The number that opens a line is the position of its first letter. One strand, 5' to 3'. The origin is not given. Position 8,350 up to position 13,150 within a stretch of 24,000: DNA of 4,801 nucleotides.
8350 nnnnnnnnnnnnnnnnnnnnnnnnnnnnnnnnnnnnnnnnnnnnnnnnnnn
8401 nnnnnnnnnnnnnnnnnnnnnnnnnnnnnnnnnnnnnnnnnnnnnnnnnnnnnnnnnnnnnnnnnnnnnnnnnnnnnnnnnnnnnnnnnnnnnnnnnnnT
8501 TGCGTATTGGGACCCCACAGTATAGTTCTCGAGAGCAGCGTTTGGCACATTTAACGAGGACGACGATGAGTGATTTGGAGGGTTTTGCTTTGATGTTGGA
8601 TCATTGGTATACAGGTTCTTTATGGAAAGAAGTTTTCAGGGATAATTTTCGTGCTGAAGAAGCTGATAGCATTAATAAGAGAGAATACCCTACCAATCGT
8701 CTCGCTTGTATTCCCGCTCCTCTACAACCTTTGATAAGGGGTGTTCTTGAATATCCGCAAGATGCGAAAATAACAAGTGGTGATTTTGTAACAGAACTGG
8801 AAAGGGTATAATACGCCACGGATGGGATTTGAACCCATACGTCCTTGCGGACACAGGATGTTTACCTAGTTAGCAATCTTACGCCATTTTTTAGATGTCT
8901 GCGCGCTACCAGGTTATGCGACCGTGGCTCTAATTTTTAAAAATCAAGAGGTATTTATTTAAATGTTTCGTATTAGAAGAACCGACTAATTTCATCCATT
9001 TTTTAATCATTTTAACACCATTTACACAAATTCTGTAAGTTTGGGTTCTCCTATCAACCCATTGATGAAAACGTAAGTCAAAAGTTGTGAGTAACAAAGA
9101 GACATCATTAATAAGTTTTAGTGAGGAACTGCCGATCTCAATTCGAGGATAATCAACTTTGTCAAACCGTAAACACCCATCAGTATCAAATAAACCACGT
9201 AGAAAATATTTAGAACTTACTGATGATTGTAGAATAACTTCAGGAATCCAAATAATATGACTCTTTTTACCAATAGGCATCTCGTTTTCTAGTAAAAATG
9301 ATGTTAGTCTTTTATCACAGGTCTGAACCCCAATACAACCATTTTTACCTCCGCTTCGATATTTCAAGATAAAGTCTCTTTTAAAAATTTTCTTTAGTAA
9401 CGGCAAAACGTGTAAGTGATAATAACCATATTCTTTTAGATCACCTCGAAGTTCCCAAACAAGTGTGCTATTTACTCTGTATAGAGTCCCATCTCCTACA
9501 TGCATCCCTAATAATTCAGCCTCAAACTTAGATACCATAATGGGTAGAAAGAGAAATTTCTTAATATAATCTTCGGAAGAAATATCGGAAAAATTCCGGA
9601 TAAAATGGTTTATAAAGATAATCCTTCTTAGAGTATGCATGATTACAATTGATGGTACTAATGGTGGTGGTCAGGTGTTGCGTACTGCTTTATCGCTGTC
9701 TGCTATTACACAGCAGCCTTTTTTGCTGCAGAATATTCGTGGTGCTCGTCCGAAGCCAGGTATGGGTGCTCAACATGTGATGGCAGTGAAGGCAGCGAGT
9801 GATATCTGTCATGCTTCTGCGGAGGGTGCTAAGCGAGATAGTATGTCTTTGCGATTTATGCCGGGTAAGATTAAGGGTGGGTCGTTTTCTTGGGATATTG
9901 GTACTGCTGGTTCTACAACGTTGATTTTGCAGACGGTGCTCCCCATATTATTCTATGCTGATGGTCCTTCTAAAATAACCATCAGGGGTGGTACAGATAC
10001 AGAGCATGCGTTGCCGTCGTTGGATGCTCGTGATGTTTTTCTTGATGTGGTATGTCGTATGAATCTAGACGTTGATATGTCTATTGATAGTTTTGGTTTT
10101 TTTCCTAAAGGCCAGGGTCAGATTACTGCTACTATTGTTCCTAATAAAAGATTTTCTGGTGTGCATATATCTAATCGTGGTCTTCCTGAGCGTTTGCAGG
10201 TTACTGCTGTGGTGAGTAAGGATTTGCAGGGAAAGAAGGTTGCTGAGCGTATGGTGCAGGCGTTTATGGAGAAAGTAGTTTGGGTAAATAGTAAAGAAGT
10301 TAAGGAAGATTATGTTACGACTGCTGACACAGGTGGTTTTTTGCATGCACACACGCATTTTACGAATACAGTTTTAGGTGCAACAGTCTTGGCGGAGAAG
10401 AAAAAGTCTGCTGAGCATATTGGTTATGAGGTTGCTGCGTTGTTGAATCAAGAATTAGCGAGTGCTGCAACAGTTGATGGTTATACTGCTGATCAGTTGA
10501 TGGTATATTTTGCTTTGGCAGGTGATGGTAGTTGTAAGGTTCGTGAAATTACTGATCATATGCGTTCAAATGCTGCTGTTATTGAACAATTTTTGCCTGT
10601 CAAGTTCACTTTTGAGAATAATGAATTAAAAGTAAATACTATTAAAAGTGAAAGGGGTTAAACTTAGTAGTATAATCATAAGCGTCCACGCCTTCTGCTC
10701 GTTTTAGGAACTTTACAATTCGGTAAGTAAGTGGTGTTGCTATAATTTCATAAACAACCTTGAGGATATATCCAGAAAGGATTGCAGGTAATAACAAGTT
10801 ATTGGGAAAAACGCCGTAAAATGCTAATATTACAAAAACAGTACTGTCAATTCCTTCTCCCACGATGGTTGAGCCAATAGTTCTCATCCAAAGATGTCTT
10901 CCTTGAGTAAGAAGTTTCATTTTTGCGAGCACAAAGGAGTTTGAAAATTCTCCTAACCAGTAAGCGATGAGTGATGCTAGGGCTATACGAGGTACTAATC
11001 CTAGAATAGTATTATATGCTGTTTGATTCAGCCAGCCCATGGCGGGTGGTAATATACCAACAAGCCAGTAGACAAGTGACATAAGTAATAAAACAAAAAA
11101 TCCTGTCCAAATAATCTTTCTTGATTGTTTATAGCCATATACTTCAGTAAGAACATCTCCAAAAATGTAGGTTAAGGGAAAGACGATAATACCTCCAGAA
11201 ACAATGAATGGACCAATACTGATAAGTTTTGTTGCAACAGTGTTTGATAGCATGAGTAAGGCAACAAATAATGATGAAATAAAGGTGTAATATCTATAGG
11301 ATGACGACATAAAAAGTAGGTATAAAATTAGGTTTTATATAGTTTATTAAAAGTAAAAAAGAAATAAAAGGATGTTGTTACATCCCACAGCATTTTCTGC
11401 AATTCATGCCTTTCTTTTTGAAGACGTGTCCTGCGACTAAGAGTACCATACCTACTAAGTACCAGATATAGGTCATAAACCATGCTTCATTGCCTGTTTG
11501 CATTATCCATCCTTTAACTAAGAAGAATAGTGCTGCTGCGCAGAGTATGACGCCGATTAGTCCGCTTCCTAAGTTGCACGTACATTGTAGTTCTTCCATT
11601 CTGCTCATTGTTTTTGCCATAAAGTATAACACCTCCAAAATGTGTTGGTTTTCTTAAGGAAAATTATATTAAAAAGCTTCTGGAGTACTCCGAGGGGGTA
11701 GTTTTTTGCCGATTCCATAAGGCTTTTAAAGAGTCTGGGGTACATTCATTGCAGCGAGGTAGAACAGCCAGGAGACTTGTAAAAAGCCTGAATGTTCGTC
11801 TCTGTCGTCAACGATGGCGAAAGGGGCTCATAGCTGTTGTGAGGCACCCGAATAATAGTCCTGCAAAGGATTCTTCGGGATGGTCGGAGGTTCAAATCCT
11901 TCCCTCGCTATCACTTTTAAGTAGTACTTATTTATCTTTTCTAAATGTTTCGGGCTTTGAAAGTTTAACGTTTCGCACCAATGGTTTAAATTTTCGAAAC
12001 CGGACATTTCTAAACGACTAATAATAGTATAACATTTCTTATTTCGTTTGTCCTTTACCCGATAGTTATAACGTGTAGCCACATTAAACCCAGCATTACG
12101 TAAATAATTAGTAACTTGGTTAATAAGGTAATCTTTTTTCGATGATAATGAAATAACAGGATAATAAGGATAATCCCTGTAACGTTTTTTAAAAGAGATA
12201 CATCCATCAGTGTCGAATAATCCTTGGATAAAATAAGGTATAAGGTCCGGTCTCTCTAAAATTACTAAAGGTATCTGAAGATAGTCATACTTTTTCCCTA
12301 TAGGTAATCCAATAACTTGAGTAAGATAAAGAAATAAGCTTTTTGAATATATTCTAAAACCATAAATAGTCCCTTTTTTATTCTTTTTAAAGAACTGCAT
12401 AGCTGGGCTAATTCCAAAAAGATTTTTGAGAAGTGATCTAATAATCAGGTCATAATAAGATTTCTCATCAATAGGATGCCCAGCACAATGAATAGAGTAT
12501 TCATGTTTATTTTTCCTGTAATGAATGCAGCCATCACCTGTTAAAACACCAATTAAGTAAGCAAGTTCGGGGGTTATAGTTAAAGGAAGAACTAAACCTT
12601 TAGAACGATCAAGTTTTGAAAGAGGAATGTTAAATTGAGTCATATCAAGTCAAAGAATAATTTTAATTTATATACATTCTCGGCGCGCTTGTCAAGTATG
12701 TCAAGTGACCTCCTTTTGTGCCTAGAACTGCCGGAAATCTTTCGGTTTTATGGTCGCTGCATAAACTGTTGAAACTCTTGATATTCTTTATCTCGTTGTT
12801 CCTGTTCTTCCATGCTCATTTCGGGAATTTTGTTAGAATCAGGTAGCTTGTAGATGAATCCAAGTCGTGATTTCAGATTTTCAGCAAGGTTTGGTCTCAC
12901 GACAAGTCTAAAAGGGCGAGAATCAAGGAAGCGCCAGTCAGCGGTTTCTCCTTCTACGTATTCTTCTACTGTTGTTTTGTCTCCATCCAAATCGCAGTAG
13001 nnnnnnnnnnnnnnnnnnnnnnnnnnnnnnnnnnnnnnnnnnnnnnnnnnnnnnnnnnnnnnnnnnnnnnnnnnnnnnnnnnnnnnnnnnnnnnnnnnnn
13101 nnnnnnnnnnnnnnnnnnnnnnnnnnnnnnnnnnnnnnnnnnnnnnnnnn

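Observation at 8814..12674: Candidate system: tRNA-flanking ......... endonucleases paired with hyper-fragmented tRNA genes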

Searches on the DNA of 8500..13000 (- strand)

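Call 6: search_rna_families(source=window, start=8500, end=13000, threshold=evalue, max_evalue=10, show_alignments=4)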
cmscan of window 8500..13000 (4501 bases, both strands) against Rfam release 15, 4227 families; matches with E-value up to 10: 7.
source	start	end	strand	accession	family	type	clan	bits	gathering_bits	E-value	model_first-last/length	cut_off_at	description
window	12055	12164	+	RF01291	SNORD97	Gene; snRNA; snoRNA; CD-box;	-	23.5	45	0.8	1-142/142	no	Small nucleolar RNA SNORD97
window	10086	10170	+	RF01761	wcaG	Cis-reg;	-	18.4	42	4.2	1-98/98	no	wcaG RNA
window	9289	9385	+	RF02642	Spy491311c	Gene; sRNA;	-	17.8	178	8.8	1-143/143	no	S. pyogenes small RNA Spy491311c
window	12152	12221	-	RF04237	mir-1490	Gene; miRNA;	-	16.3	75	5.6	1-77/77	no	mir-1490 microRNA precursor family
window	12367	12414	-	RF00459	MPMV_package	Cis-reg;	-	13.8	54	9.2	159-206/279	no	Mason-Pfizer monkey virus packaging signal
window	8822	8838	-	RF00023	tmRNA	Gene;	CL00001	11.7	47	0.098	347-363/374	no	transfer-messenger RNA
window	10517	10732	-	RF01894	PCA3_2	Gene; lncRNA;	-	10.8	100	7.2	1-409/409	no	Prostate cancer antigen RNA 3 conserved region 2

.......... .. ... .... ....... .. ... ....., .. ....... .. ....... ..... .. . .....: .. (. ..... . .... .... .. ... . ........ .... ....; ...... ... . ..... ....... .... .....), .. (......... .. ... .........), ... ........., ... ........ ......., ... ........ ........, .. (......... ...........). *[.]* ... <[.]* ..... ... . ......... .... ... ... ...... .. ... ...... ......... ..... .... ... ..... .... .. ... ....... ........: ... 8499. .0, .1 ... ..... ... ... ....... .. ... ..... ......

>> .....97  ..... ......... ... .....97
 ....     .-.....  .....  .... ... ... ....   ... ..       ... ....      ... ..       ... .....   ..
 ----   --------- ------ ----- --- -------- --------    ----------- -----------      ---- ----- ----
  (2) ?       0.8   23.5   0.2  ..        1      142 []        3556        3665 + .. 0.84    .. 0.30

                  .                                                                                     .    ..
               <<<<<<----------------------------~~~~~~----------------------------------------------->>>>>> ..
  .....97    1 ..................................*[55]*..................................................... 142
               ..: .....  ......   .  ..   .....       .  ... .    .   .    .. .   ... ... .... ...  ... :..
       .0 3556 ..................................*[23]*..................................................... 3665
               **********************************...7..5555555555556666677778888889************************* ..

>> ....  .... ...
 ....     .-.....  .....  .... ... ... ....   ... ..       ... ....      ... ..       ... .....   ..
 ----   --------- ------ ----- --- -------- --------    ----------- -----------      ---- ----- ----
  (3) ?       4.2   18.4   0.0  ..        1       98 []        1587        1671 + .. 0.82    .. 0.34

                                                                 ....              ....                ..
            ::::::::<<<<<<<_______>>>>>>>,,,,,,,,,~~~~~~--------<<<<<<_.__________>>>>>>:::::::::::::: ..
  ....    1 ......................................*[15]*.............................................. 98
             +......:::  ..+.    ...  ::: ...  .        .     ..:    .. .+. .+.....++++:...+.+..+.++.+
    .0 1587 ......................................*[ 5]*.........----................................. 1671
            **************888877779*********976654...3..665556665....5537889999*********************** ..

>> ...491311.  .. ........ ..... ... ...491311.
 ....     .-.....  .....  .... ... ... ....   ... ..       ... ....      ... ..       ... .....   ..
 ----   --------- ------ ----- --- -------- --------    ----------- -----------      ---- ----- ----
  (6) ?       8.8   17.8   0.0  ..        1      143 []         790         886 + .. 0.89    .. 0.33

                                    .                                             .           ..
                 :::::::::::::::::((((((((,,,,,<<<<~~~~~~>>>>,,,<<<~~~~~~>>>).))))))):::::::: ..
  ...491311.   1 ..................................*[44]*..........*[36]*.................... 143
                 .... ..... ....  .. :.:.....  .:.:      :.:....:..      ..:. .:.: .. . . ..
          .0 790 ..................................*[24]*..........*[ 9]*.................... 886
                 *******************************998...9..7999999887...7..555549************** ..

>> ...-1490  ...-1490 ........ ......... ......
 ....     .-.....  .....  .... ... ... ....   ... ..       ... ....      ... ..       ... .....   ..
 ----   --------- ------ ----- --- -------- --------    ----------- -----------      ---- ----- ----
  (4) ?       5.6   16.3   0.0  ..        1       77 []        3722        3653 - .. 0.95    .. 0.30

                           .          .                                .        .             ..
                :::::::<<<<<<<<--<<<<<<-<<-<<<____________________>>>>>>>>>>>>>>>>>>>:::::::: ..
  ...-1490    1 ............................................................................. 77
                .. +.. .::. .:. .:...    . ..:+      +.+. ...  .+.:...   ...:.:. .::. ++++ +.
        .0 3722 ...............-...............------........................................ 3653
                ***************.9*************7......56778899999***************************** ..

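Call 60: search_rna_families(sources=[L031, L032, L034, L036, L043, L044, L046, L049, L050, L056, L057, L058, L059, L060, L067, L068, L073, L076, L077, L079], threshold=gathering)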
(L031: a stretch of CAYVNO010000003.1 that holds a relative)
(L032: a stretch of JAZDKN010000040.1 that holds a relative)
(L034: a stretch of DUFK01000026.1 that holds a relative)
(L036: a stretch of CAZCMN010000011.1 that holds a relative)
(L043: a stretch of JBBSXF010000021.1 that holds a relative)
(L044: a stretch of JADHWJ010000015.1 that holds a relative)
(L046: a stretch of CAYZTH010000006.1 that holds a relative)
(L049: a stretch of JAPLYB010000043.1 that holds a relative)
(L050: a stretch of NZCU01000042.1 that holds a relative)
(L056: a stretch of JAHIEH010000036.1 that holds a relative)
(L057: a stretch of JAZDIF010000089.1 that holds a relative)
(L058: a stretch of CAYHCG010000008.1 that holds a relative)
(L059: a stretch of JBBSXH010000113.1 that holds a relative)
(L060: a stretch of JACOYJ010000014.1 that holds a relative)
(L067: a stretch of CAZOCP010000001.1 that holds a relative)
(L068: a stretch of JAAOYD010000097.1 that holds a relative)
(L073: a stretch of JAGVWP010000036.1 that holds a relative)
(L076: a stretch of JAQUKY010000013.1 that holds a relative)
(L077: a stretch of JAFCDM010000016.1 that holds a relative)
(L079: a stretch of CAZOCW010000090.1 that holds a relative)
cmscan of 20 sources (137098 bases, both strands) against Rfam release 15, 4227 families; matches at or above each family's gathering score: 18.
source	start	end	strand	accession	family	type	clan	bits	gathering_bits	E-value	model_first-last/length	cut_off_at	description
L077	1792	1867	-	RF00005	tRNA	Gene; tRNA;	CL00001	69.8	29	7.8e-13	1-71/71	no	tRNA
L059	3913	3984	+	RF00005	tRNA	Gene; tRNA;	CL00001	64.2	29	2.6e-11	1-71/71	no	tRNA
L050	3492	3564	+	RF00005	tRNA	Gene; tRNA;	CL00001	63.6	29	3.9e-11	1-71/71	no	tRNA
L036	634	708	+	RF00005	tRNA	Gene; tRNA;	CL00001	62.1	29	9.8e-11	1-71/71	no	tRNA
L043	4671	4741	+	RF00005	tRNA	Gene; tRNA;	CL00001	60.4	29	2.9e-10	1-71/71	no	tRNA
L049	4677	4748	+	RF00005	tRNA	Gene; tRNA;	CL00001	59.4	29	5.5e-10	1-71/71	no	tRNA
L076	4673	4743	+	RF00005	tRNA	Gene; tRNA;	CL00001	59.3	29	6.1e-10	1-71/71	no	tRNA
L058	4662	4732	-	RF00005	tRNA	Gene; tRNA;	CL00001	58.3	29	1.1e-09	1-71/71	no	tRNA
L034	4677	4748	+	RF00005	tRNA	Gene; tRNA;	CL00001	57.8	29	1.5e-09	1-71/71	no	tRNA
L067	4620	4693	+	RF00005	tRNA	Gene; tRNA;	CL00001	55.1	29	8.2e-09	1-71/71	no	tRNA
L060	2258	2329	+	RF00005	tRNA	Gene; tRNA;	CL00001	55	29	9.3e-09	1-71/71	no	tRNA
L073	1492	1562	+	RF00005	tRNA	Gene; tRNA;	CL00001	53.4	29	2.5e-08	1-71/71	no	tRNA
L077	4673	4743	+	RF00005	tRNA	Gene; tRNA;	CL00001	52.9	29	3.5e-08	1-71/71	no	tRNA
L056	1713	1784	+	RF00005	tRNA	Gene; tRNA;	CL00001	51.8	29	6.8e-08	1-71/71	no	tRNA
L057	2459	2574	-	RF00005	tRNA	Gene; tRNA;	CL00001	51.8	29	6.7e-08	1-71/71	no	tRNA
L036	4674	4784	+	RF00005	tRNA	Gene; tRNA;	CL00001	42.9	29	1.9e-05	1-71/71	no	tRNA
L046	4614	4724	+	RF00005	tRNA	Gene; tRNA;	CL00001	42.9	29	1.9e-05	1-71/71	no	tRNA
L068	3445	3534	+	RF00005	tRNA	Gene; tRNA;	CL00001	41.3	29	5.4e-05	1-71/71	no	tRNA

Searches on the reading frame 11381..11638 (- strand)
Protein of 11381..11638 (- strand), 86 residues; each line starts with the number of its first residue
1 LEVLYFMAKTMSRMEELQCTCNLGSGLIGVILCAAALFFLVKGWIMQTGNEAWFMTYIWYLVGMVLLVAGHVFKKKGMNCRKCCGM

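Call 86: search_protein_families(library=pfam, proteins=[window:11381-11638:-], max_evalue=0.001)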
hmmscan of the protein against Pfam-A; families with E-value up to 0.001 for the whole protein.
window:11381-11638:- (86 aa): 0 families
